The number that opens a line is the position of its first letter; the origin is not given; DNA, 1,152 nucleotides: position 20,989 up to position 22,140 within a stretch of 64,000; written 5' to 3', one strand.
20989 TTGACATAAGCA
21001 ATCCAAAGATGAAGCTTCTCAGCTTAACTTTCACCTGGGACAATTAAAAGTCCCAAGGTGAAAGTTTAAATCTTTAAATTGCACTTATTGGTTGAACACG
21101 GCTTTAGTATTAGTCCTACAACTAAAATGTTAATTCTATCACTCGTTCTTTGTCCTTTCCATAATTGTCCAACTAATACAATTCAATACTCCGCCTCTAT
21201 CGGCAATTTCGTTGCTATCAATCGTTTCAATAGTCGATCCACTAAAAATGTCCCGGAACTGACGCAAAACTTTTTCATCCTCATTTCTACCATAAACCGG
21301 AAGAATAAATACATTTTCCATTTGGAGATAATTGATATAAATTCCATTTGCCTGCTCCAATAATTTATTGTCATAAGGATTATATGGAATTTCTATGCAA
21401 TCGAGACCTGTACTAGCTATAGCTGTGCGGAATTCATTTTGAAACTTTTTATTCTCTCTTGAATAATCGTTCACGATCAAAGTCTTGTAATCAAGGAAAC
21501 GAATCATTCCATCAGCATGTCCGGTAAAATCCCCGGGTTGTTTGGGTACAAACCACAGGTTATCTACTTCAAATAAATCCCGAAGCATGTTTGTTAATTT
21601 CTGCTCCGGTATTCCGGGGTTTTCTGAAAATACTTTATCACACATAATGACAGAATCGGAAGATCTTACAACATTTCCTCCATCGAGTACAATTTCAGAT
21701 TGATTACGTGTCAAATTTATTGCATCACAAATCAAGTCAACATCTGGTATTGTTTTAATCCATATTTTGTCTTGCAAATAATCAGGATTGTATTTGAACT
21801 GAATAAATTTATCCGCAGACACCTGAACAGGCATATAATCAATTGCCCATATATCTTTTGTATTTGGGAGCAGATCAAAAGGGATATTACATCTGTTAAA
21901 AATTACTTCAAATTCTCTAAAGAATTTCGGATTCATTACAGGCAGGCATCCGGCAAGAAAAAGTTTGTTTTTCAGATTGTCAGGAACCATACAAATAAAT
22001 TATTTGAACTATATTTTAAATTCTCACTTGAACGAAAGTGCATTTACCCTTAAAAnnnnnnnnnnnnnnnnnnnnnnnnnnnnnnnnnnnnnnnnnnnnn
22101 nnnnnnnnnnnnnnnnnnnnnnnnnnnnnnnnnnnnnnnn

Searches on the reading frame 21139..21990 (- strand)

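Call 26: search_protein_families(library=pfam, proteins=[window:21139-21990:-], max_evalue=0.00001)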
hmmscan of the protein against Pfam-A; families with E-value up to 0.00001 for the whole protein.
window:21139-21990:- (283 aa): 1 family
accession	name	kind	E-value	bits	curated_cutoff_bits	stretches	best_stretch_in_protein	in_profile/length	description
PF04371.20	PAD_porph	-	9.2e-23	81.4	25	1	43-274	71-318/321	Porphyromonas-type peptidyl-arginine deiminase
